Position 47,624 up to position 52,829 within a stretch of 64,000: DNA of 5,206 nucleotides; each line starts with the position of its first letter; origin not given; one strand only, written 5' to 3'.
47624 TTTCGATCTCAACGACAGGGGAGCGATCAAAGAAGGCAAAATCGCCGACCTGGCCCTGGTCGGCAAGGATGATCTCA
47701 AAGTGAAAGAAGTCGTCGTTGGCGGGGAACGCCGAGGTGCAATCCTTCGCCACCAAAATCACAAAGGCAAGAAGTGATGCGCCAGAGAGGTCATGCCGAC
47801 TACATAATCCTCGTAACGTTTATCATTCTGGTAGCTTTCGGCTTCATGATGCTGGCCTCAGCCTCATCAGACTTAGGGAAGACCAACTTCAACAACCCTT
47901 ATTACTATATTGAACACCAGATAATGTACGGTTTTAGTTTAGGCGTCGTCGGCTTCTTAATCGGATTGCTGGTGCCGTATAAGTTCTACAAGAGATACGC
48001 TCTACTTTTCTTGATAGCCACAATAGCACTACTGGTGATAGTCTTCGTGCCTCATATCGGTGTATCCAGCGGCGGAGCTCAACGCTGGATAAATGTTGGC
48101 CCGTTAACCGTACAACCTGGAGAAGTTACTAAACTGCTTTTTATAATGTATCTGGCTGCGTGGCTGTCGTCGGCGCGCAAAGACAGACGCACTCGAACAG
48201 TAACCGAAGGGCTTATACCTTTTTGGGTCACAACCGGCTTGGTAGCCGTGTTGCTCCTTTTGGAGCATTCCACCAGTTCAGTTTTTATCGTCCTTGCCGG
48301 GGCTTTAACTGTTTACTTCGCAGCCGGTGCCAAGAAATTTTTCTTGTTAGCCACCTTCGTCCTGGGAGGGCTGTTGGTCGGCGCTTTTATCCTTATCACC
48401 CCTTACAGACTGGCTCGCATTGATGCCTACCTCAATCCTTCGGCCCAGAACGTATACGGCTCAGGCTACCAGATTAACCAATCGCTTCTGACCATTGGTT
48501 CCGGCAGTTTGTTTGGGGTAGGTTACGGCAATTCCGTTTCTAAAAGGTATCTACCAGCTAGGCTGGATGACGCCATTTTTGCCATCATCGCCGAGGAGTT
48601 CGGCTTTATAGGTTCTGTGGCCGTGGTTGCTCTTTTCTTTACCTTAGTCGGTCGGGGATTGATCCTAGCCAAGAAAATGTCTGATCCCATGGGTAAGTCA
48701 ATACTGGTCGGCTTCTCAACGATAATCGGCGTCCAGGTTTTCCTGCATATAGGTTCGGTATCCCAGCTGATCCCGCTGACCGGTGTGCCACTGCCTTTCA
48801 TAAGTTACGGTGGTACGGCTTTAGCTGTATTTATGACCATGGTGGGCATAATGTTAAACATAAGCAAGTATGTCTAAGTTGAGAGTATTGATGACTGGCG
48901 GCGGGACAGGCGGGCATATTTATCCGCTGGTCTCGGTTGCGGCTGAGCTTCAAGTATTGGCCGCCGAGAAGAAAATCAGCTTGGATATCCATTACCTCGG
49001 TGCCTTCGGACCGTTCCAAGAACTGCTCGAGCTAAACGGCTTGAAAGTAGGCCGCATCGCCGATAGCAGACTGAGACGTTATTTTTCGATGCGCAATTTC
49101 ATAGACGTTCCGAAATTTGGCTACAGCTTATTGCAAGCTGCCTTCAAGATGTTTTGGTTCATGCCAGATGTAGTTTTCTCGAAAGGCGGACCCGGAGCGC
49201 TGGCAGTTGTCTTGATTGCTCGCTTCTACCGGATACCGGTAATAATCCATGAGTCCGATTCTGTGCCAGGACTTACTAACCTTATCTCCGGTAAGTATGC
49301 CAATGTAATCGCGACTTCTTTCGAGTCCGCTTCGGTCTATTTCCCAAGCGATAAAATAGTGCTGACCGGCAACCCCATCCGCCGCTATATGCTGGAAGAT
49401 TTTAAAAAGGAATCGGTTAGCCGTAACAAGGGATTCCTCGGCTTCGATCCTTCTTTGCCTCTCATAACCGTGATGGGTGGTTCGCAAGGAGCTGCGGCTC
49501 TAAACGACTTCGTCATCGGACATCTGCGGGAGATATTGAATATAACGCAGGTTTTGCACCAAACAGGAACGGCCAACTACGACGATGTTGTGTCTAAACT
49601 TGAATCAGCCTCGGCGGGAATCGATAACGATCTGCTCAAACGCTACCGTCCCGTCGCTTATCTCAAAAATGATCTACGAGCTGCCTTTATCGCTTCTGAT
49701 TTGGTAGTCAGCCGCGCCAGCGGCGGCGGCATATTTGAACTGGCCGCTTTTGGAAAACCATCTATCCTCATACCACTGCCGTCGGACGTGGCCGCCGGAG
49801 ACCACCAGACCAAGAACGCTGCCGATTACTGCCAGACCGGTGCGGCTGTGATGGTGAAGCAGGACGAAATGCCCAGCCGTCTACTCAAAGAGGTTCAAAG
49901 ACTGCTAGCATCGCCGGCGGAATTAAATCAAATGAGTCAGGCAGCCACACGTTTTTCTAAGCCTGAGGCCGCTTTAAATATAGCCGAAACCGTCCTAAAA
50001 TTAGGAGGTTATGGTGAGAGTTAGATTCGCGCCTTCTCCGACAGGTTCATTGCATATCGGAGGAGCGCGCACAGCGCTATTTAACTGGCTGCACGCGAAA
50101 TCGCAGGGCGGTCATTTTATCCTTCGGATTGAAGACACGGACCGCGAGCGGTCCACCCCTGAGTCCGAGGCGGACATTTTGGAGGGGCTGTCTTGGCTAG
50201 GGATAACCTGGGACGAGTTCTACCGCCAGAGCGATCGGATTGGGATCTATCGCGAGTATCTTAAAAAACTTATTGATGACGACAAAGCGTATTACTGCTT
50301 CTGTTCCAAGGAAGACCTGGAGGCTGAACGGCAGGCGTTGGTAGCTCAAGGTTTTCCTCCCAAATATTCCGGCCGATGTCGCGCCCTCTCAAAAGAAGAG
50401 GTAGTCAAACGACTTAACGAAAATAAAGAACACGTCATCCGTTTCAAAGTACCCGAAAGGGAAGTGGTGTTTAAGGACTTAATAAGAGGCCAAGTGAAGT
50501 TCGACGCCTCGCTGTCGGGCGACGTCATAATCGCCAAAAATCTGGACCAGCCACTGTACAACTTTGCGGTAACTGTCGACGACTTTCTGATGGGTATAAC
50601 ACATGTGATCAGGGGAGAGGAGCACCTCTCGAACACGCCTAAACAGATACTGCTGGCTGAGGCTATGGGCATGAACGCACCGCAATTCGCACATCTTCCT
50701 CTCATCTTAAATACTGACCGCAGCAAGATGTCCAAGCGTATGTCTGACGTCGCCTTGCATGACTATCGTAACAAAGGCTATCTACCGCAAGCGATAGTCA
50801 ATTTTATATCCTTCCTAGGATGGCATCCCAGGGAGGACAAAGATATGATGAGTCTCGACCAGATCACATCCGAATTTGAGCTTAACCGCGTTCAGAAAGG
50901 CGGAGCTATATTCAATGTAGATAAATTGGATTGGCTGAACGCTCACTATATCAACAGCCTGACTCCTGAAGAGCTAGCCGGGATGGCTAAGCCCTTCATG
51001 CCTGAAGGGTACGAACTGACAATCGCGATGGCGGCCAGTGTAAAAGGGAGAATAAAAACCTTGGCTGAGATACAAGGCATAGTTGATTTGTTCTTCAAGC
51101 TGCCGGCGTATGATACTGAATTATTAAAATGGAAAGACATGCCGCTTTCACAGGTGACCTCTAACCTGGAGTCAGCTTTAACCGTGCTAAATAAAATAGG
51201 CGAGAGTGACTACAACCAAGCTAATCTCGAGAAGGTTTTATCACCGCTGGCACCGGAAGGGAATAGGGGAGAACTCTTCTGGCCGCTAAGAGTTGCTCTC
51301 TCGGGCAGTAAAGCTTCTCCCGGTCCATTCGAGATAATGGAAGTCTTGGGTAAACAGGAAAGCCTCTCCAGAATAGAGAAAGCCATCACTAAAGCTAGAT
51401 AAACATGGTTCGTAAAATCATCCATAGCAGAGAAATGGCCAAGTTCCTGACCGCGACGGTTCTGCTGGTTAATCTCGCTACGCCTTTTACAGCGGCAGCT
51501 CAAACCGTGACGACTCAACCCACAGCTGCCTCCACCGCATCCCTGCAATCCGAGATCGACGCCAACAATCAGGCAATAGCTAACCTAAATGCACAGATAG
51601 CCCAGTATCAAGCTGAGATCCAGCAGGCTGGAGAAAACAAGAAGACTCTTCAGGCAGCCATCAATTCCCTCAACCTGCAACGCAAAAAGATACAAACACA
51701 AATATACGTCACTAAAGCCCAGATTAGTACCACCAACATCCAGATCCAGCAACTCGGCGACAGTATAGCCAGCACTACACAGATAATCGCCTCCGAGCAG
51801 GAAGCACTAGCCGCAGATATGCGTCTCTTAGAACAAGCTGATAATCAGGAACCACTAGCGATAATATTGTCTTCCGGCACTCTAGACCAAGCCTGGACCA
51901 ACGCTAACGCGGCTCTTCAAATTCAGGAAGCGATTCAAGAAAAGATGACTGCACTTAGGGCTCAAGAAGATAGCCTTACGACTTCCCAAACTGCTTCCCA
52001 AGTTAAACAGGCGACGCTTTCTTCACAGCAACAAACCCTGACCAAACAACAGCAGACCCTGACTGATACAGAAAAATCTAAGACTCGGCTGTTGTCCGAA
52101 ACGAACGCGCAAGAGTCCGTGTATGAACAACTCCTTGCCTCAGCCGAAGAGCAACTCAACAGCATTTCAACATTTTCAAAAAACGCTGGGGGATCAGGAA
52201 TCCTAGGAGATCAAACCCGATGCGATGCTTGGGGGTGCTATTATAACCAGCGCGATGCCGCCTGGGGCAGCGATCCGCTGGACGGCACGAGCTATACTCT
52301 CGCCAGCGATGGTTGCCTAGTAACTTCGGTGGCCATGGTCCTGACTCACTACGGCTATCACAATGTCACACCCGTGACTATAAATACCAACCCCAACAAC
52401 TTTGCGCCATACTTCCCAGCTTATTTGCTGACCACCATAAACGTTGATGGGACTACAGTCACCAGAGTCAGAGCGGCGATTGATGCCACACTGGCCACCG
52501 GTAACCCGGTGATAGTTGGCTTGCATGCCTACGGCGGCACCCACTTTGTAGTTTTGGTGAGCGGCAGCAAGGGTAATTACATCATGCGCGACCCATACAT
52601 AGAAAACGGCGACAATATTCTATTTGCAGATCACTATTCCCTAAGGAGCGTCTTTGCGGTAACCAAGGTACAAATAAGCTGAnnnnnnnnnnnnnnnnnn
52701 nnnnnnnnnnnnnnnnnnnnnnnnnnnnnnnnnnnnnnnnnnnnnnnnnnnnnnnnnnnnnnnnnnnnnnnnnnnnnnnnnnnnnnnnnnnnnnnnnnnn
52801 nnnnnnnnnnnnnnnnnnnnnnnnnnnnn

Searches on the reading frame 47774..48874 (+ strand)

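Call 36: search_protein_families(library=pfam, proteins=[window:47774-48874:+], max_evalue=0.001)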
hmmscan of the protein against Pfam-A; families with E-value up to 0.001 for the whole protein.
window:47774-48874:+ (367 aa): 1 family
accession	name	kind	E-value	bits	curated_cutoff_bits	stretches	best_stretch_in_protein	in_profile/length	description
PF01098.24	FTSW_RODA_SPOVE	-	2.1e-83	280.7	26.4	1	12-366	4-353/356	Cell cycle protein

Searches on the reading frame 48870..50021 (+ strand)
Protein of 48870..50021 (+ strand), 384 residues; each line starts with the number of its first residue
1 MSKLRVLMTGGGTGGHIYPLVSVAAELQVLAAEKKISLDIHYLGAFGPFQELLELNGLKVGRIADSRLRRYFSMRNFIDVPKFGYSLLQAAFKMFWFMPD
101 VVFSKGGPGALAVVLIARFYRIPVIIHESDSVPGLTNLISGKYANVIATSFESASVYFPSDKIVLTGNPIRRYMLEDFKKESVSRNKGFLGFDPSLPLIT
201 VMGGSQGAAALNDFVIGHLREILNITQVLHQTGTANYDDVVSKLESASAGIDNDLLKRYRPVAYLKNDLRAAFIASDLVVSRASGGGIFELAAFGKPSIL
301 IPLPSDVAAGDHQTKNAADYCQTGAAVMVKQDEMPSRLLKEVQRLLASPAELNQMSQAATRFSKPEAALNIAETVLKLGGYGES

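Call 36: search_protein_families(library=pfam, proteins=[window:48870-50021:+], max_evalue=0.001)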
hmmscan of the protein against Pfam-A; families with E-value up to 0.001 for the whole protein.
window:48870-50021:+ (384 aa): 2 families
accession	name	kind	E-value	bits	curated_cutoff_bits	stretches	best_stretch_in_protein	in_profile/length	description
PF04101.22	Glyco_tran_28_C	-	2.5e-30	106.1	22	1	199-368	2-163/166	Glycosyltransferase family 28 C-terminal domain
PF03033.26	Glyco_transf_28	-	7.5e-24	84.8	26.2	1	6-148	1-138/139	Glycosyltransferase family 28 N-terminal domain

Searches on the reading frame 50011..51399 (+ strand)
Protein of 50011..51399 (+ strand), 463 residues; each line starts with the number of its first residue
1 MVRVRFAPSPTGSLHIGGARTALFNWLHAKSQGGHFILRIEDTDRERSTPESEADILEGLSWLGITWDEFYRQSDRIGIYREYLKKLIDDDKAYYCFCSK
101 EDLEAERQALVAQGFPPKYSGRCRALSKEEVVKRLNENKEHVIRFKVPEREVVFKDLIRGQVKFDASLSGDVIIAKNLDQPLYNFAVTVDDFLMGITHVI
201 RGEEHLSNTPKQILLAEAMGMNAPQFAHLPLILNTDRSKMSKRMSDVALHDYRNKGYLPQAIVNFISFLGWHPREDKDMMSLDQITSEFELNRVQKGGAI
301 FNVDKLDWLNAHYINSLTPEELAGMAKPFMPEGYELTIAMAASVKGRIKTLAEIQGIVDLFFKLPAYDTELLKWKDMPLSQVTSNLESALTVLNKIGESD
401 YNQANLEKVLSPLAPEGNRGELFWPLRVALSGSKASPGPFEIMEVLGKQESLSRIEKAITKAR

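Call 36: search_protein_families(library=pfam, proteins=[window:50011-51399:+], max_evalue=0.001)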
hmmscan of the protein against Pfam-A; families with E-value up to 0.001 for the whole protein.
window:50011-51399:+ (463 aa): 2 families
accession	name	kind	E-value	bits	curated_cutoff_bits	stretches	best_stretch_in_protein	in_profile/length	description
PF00749.27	tRNA-synt_1c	-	5.5e-107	357.8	23.4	1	1-308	1-314/314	tRNA synthetases class I (E and Q), catalytic domain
PF19269.4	Anticodon_2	-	9.9e-27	94.5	23.6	1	321-459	1-141/141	Anticodon binding domain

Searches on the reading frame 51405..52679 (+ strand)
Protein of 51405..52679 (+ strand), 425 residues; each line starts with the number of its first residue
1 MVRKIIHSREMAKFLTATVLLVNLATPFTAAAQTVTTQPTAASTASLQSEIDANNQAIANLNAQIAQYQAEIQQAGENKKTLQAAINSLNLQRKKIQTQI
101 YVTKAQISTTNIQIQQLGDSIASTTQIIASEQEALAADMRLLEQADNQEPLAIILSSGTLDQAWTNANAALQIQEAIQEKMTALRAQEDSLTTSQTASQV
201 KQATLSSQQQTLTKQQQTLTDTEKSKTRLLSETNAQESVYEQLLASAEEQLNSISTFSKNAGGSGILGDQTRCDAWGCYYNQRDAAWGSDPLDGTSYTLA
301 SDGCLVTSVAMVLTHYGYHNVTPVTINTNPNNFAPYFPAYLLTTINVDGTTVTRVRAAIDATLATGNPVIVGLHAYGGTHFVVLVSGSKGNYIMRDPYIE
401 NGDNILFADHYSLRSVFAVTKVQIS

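Call 36: search_protein_families(library=pfam, proteins=[window:51405-52679:+], max_evalue=0.001)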
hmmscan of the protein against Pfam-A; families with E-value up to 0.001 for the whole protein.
window:51405-52679:+ (425 aa): 1 family
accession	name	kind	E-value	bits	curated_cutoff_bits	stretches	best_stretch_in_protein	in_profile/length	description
PF13529.12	Peptidase_C39_2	-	3.8e-08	34.5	24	1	279-398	5-143/143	Peptidase_C39 like family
